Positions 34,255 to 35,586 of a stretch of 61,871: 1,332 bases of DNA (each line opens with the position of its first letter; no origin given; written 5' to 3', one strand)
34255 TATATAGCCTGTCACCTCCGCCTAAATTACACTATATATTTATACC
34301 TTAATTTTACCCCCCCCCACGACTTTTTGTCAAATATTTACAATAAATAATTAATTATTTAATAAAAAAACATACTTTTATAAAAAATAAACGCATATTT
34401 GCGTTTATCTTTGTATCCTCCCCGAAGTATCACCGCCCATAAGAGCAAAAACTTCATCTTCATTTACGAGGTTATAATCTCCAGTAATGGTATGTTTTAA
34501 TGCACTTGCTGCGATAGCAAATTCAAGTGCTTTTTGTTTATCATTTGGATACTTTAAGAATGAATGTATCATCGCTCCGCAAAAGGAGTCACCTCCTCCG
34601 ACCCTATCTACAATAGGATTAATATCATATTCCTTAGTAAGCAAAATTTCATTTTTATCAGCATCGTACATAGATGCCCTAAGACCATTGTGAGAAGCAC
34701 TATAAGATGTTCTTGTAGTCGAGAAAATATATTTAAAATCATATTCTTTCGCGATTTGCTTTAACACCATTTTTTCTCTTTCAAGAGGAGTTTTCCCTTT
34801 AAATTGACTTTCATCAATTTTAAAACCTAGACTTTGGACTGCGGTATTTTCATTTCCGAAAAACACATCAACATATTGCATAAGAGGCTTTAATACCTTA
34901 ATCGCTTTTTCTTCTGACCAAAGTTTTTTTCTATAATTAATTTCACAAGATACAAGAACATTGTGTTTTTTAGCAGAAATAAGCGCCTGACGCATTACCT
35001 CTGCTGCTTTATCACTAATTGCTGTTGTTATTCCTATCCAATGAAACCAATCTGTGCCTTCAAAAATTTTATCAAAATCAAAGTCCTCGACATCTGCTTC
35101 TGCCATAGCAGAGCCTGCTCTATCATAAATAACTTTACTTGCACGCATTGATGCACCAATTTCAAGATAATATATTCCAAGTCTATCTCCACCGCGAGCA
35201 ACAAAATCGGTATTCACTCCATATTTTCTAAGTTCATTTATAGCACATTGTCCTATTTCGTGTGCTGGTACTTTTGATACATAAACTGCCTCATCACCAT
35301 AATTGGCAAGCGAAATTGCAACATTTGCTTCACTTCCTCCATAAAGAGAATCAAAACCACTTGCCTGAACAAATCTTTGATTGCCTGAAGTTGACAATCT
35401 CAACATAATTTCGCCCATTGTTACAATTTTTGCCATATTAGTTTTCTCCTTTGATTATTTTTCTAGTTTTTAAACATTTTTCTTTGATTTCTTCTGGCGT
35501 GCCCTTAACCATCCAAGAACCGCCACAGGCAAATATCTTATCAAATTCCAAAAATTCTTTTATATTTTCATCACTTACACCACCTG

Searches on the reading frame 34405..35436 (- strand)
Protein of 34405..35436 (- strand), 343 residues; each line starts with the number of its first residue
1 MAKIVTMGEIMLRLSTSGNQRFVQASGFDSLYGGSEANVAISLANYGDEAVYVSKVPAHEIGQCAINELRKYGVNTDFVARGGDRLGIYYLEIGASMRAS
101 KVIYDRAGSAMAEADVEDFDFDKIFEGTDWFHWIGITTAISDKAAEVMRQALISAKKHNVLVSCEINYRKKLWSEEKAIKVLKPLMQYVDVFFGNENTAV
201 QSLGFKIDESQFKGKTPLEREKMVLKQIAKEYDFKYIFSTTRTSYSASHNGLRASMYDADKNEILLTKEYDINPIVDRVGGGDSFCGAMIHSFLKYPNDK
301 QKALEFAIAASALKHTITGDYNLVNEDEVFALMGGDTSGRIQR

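Call 9: find_encoding_contigs(protein=window:34405-35436:-, flank=10000, max_places=10)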
Protein window:34405-35436:- (343 aa): 24 contigs read that carry it; 4 places shown.
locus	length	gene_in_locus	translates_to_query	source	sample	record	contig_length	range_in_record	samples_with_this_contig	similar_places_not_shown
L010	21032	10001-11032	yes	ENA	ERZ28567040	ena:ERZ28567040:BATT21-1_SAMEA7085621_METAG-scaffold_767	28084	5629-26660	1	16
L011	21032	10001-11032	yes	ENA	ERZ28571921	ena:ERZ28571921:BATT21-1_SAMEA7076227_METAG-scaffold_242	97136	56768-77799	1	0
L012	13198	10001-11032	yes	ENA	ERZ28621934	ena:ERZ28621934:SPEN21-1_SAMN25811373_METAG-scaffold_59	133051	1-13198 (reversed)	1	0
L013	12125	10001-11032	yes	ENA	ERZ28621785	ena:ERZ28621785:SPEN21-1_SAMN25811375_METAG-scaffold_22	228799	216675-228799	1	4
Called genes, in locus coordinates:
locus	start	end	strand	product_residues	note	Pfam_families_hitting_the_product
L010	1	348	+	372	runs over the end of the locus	PF07454:SpoIIP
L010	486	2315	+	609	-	PF13230:GATase_4 (weak), PF13522:GATase_6, PF13537:GATase_7, PF01380:SIS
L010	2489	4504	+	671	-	PF02534:T4SS-DNA_transf, PF10412:TrwB_AAD_bind, PF12696:TraG-D_C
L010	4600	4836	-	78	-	PF06257:VEG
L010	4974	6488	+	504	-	PF12673:SipL (faint)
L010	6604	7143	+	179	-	PF09551:Spore_II_R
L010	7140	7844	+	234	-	PF08823:PG_binding_2 (weak), PF01471:PG_binding_1, PF09374:PG_binding_3 (faint), PF07486:Hydrolase_2, PF00397:WW (weak)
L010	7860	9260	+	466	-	PF20769:YPEB_N, PF14620:YPEB_PepSY1-2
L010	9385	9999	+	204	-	PF01081:Aldolase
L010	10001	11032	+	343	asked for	PF00294:PfkB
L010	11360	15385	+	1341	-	PF09479:Flg_new (faint), PF19789:DUF6273 (weak)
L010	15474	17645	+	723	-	PF17764:PriA_3primeBD, PF00270:DEAD, PF04851:ResIII, PF18319:Zn_ribbon_PriA, PF00271:Helicase_C, PF18074:PriA_C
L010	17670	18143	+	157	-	PF01327:Pep_deformylase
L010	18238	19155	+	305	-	PF00551:Formyl_trans_N, PF02911:Formyl_trans_C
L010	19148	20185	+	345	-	PF04055:Radical_SAM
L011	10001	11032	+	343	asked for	PF00294:PfkB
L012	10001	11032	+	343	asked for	PF00294:PfkB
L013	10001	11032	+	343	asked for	PF00294:PfkB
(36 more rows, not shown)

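Call 50: list_cluster_members(proteins=[window:34405-35436:-])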
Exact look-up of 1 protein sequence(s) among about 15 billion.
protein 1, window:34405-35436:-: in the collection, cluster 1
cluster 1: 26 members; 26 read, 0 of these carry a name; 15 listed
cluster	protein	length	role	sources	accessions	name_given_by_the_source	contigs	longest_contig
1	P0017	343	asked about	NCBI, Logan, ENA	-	-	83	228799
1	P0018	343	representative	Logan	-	-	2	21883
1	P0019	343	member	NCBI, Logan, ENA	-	-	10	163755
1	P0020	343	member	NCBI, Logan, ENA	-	-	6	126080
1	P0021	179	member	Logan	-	-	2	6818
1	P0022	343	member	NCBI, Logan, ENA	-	-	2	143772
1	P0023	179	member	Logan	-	-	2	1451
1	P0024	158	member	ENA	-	-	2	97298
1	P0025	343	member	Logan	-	-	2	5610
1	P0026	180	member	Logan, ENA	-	-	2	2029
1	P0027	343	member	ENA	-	-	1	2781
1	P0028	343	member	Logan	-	-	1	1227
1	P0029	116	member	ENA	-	-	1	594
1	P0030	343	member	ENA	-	-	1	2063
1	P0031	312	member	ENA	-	-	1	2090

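Call 51: find_encoding_contigs(protein=P0019, flank=2500, max_places=10)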
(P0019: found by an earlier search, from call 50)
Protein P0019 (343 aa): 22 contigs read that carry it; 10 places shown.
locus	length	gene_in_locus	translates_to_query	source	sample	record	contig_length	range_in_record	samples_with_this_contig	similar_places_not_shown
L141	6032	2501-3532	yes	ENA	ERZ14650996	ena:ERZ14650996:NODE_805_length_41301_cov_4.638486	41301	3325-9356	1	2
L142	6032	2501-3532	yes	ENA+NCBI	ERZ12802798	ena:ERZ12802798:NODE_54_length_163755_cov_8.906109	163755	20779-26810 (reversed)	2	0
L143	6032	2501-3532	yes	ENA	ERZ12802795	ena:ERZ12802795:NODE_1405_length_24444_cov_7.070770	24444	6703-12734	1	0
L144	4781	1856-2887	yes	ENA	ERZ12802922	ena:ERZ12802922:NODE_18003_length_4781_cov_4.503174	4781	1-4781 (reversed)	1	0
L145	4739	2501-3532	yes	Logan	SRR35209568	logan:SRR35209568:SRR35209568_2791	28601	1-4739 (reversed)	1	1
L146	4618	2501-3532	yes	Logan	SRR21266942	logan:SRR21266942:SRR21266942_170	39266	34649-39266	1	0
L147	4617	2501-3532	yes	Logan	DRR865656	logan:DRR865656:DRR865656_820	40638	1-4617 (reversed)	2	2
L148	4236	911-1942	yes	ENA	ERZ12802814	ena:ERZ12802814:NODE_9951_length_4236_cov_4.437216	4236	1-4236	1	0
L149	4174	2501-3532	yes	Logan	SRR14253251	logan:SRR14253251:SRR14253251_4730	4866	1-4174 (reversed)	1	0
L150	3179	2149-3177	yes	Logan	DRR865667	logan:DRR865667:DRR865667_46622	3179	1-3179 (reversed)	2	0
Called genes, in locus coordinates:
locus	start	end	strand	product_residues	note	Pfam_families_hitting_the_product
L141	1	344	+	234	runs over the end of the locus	PF08823:PG_binding_2 (weak), PF01471:PG_binding_1, PF09374:PG_binding_3 (faint), PF07486:Hydrolase_2, PF00397:WW (weak)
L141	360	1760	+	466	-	PF20769:YPEB_N, PF14620:YPEB_PepSY1-2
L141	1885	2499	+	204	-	PF01081:Aldolase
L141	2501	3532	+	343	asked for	PF00294:PfkB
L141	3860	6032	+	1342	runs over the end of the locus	PF19789:DUF6273 (weak), PF09479:Flg_new (faint)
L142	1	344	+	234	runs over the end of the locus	PF08823:PG_binding_2 (weak), PF01471:PG_binding_1, PF09374:PG_binding_3 (faint), PF07486:Hydrolase_2, PF00397:WW (weak)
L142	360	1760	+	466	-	PF20769:YPEB_N, PF14620:YPEB_PepSY1-2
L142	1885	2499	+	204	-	PF01081:Aldolase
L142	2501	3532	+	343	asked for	PF00294:PfkB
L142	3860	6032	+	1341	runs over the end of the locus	PF19789:DUF6273 (weak), PF09479:Flg_new (faint)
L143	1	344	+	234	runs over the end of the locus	PF08823:PG_binding_2 (weak), PF01471:PG_binding_1, PF09374:PG_binding_3 (faint), PF07486:Hydrolase_2, PF00397:WW (weak)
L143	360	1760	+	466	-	PF20769:YPEB_N, PF14620:YPEB_PepSY1-2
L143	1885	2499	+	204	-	PF01081:Aldolase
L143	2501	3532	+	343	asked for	PF00294:PfkB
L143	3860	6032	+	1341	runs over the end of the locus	PF19789:DUF6273 (weak), PF09479:Flg_new (faint)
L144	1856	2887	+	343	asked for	PF00294:PfkB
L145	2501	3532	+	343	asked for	PF00294:PfkB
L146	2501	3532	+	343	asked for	PF00294:PfkB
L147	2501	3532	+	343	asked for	PF00294:PfkB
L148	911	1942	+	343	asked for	PF00294:PfkB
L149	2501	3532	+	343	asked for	PF00294:PfkB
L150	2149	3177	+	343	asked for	PF00294:PfkB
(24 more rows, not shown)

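Call 52: find_encoding_contigs(protein=P0020, flank=2500, max_places=10)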
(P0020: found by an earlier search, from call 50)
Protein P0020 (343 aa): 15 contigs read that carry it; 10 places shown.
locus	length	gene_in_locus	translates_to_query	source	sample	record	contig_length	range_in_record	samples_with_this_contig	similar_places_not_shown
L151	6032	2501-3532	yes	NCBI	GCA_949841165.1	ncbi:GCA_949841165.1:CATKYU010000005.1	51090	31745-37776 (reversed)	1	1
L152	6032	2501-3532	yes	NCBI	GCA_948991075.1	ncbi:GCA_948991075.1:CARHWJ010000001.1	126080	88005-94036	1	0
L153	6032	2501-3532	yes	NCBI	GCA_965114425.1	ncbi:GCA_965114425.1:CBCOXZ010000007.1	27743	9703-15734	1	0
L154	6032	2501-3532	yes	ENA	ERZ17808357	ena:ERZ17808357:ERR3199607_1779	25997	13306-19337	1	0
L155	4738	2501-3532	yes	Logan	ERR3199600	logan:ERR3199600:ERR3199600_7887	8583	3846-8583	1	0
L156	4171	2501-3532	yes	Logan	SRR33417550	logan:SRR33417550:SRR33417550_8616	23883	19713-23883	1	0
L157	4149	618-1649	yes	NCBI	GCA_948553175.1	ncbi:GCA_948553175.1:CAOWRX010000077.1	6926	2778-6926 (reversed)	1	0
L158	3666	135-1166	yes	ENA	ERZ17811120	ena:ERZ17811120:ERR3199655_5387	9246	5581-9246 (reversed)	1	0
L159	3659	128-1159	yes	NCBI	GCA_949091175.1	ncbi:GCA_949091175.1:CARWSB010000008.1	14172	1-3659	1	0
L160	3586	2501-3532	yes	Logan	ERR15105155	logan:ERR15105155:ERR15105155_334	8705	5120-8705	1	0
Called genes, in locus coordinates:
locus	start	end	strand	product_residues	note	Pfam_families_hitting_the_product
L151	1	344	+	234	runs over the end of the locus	PF08823:PG_binding_2 (weak), PF01471:PG_binding_1, PF09374:PG_binding_3 (faint), PF07486:Hydrolase_2, PF00397:WW (weak)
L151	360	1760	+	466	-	PF20769:YPEB_N, PF14620:YPEB_PepSY1-2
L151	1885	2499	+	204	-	PF01081:Aldolase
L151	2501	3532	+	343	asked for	PF00294:PfkB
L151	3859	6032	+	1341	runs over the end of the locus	PF19789:DUF6273 (weak), PF09479:Flg_new (faint)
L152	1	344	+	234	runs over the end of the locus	PF08823:PG_binding_2 (weak), PF01471:PG_binding_1, PF09374:PG_binding_3 (faint), PF07486:Hydrolase_2, PF00397:WW (weak)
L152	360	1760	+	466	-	PF20769:YPEB_N, PF14620:YPEB_PepSY1-2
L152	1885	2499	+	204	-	PF01081:Aldolase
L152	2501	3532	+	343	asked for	PF00294:PfkB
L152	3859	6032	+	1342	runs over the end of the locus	PF19789:DUF6273 (weak), PF09479:Flg_new (faint)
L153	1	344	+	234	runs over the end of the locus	PF08823:PG_binding_2 (weak), PF01471:PG_binding_1, PF09374:PG_binding_3 (faint), PF07486:Hydrolase_2, PF00397:WW (weak)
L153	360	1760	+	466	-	PF20769:YPEB_N, PF14620:YPEB_PepSY1-2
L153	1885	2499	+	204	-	PF01081:Aldolase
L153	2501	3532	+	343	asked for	PF00294:PfkB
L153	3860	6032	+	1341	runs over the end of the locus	PF19789:DUF6273 (weak), PF09479:Flg_new (faint)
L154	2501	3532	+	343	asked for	PF00294:PfkB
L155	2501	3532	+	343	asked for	PF00294:PfkB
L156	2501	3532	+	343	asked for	PF00294:PfkB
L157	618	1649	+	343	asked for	PF00294:PfkB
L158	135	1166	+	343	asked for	PF00294:PfkB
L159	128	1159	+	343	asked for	PF00294:PfkB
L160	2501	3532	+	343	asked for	PF00294:PfkB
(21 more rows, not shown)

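Call 53: find_encoding_contigs(protein=P0022, flank=2500, max_places=10)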
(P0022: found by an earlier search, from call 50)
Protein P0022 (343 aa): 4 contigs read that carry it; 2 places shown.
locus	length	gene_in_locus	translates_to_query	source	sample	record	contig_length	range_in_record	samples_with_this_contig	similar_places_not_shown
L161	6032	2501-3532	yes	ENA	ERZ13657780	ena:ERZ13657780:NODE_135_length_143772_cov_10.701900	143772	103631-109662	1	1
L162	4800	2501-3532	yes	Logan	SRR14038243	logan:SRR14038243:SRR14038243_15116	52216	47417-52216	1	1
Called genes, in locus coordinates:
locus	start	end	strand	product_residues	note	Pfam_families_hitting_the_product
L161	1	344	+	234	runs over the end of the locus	PF08823:PG_binding_2 (weak), PF01471:PG_binding_1, PF09374:PG_binding_3 (faint), PF07486:Hydrolase_2, PF00397:WW (weak)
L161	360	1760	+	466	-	PF20769:YPEB_N, PF14620:YPEB_PepSY1-2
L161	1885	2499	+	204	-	PF01081:Aldolase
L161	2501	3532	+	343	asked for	PF00294:PfkB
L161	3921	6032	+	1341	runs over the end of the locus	PF19789:DUF6273 (weak), PF09479:Flg_new (faint)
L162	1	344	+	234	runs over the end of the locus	PF08823:PG_binding_2 (weak), PF01471:PG_binding_1, PF09374:PG_binding_3 (faint), PF07486:Hydrolase_2, PF00397:WW (weak)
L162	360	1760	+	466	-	PF20769:YPEB_N, PF14620:YPEB_PepSY1-2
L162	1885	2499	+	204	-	PF01081:Aldolase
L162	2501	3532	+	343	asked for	PF00294:PfkB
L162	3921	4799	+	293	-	?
